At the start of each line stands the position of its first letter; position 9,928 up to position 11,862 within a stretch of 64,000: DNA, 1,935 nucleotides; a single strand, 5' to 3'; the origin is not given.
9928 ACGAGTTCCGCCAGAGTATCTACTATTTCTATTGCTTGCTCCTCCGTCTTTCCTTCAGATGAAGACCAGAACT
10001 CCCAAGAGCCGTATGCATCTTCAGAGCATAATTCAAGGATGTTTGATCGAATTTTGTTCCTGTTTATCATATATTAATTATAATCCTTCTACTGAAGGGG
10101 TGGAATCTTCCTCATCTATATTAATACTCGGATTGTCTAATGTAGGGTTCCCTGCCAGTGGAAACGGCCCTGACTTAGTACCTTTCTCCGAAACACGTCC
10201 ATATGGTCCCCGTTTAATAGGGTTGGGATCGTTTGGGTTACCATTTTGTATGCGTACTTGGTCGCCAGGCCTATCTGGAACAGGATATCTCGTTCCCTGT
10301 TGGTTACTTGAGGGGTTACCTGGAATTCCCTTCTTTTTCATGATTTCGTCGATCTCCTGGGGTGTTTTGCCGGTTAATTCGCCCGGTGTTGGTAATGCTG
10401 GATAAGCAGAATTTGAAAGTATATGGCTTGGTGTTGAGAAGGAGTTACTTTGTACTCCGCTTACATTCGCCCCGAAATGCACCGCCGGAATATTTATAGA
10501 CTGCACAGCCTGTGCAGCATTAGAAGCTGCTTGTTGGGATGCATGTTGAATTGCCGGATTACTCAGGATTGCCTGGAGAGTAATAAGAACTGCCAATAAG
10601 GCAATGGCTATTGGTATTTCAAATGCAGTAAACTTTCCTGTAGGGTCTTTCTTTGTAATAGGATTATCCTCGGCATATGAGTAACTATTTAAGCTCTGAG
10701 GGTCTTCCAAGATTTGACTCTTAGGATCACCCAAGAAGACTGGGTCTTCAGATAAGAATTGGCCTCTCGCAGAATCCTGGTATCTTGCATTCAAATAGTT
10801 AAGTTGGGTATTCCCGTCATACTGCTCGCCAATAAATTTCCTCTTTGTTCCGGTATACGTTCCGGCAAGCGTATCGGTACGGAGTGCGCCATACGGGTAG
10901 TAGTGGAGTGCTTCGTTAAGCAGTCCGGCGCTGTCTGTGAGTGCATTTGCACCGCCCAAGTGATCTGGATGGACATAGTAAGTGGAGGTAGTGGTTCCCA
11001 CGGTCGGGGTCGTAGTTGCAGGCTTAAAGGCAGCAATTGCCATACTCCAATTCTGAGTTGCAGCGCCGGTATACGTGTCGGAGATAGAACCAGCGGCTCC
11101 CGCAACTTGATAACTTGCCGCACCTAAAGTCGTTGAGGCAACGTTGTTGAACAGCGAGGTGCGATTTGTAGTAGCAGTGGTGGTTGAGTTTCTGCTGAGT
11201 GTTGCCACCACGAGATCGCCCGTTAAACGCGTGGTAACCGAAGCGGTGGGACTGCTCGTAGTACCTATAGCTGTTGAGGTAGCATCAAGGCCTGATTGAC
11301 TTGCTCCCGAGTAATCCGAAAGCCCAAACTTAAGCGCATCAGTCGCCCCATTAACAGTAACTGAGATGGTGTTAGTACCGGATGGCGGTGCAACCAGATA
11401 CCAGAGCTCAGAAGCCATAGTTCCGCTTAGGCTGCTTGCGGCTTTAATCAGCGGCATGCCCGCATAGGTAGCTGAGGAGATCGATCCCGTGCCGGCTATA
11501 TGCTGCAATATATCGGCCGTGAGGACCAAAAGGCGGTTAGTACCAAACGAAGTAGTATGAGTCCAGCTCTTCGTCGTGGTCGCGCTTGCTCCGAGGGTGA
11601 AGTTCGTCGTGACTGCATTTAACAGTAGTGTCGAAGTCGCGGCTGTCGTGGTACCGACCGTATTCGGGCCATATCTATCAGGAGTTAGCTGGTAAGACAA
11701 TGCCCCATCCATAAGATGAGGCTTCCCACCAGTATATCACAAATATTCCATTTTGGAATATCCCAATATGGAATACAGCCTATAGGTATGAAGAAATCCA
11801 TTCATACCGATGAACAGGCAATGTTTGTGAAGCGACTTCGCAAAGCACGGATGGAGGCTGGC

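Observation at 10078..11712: Orphan RHS cassette is a roughly 1.3-kb duplicate of the main RHS 3' region with a different tip and its own promoter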

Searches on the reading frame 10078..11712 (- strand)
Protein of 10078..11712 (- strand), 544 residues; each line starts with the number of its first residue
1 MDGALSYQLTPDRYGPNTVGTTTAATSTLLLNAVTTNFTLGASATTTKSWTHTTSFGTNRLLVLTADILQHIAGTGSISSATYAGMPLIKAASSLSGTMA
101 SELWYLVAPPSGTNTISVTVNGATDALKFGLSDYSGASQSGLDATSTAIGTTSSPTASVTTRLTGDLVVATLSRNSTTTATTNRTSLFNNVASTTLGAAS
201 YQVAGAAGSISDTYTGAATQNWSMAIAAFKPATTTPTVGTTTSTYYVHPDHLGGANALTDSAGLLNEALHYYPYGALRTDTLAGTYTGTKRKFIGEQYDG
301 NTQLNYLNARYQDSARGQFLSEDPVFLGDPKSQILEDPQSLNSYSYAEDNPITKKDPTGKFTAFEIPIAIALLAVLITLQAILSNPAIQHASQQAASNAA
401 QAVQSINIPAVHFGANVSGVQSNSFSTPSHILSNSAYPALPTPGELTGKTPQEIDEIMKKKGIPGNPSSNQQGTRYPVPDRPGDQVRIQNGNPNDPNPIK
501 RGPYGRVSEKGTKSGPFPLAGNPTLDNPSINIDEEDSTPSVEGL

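Call 7: search_protein_families(library=pfam, proteins=[window:10078-11712:-], max_evalue=0.01)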
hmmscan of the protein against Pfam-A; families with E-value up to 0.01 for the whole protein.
window:10078-11712:- (544 aa): 0 families

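Call 13: search_protein_families(library=ncbifam, proteins=[window:10078-11712:-], max_evalue=0.01)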
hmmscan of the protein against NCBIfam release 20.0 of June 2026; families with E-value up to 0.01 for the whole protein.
window:10078-11712:- (544 aa): 1 family
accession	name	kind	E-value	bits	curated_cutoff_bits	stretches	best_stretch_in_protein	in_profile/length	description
TIGR03696.1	Rhs_assc_core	domain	1.1e-14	54.6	32.5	1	271-359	1-75/76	RHS repeat-associated core domain-containing protein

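Call 15: find_encoding_contigs(protein=window:10078-11712:-, flank=10000, max_places=6)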
Protein window:10078-11712:- (544 aa): no gene with exactly this product is on record in the collection.

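Call 16: find_homologous_proteins(query=window:10078-11712:-)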
Query window:10078-11712:- (544 aa): 401 proteins with E <= 0.001 among 8000 candidates; the best 120 are listed.
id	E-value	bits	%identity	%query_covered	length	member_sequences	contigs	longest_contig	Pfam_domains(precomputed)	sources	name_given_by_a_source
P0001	0.0e+0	1178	100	100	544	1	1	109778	PF25023.2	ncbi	-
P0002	1.1e-144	501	71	64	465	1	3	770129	PF25023.2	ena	-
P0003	6.6e-98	347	42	67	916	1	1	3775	PF25023.2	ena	-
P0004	2.5e-95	338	49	38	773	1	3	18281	PF05593.20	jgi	jgi:RHS repeat-associated protein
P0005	6.8e-94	334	50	61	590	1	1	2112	-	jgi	jgi:RHS repeat-associated protein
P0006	1.7e-86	309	53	56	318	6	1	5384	PF25023.2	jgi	jgi:RHS repeat-associated protein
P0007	3.1e-83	298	53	60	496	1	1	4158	-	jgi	jgi:RHS repeat-associated protein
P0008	2.0e-82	296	49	61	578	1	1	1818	-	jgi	jgi:RHS repeat-associated protein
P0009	3.3e-81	292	48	72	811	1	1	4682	PF25023.2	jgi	jgi:RHS repeat-associated protein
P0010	5.6e-81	291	49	63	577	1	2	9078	-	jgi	jgi:RHS repeat-associated protein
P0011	4.4e-79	285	44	65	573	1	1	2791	-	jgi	jgi:RHS repeat-associated protein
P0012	1.4e-78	283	51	56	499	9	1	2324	PF25023.2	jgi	jgi:RHS repeat-associated protein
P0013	5.1e-75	271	47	65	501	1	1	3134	-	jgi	jgi:RHS repeat-associated protein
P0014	8.1e-73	264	48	52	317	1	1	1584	PF25023.2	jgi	jgi:RHS repeat-associated protein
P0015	6.5e-71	258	47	52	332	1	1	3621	PF25023.2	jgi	jgi:RHS repeat-associated protein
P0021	2.0e-66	243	41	63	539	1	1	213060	-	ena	-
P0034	6.5e-44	169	53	30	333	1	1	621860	PF25023.2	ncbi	-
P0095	2.5e-34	137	54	25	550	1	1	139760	PF25788.3,PF25023.2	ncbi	-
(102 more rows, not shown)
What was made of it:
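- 10078..11712 (-): Orphan RHS C-terminal ORF, 544 aa, intact. An identical protein (P0001) is present in NCBI-derived data (call 16).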

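Call 17: list_cluster_members(proteins=[P0001, P0002, P0021, P0034, P0095])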
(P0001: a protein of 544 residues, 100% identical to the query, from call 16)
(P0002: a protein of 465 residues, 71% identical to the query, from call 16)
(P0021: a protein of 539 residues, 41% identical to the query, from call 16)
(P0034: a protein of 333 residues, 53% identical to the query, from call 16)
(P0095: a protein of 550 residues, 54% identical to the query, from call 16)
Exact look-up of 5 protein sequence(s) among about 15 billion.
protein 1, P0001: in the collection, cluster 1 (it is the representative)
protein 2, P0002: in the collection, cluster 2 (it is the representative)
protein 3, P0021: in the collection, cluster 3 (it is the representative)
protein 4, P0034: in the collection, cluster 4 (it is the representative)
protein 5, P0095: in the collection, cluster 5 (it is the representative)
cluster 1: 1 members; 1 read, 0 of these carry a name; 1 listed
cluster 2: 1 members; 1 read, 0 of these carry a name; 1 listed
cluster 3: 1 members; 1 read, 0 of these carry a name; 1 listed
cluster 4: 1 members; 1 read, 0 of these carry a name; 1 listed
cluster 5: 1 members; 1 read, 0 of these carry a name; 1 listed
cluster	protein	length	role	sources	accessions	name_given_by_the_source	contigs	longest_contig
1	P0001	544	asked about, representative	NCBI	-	-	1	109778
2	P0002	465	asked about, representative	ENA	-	-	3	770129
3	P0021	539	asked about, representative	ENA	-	-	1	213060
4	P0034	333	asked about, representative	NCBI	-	-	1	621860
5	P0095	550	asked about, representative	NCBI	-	-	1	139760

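Call 18: find_encoding_contigs(protein=P0002, flank=10000, max_places=4)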
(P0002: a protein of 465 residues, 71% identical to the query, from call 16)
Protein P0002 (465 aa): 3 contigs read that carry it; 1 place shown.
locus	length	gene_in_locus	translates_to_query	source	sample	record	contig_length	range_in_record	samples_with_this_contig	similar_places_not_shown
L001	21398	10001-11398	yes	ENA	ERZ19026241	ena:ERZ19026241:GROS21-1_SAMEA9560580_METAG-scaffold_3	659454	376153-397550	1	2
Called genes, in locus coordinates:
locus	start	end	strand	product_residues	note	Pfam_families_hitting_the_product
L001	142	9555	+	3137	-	PF03534:SpvB, PF01839:FG-GAP (faint), PF16743:PliI (faint), PF13517:FG-GAP_3, PF05593:RHS_repeat (weak), PF21722:Gly_rich_2, PF05593:RHS_repeat (weak), PF25788:Ig_Rha78A_N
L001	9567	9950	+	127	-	-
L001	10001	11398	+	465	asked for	PF25023:TEN_YD-shell (faint)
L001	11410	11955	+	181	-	-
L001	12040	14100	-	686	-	PF00270:DEAD, PF04851:ResIII (weak), PF00271:Helicase_C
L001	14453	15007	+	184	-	PF00156:Pribosyltran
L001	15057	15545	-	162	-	PF00293:NUDIX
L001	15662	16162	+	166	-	PF01467:CTP_transf_like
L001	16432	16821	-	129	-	-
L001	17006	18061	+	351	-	-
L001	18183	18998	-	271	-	PF02163:Peptidase_M50 (weak)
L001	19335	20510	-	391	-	-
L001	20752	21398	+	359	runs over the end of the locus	PF18895:T4SS_pilin (weak)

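Call 21: find_related_loci(query=window:10078-11712:-, collection=genome_contigs, flank=10000)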
Query window:10078-11712:- (544 aa) in genome_contigs; peptide patterns used: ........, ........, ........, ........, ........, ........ (x = any residue, [..] = any of these).
66 stretches matched a pattern, but none encodes a relative of the query by tblastn (E <= 1e-3).
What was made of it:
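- Tried and rejected: The genome_contigs scan with the whole orphan found no relative (call 21).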
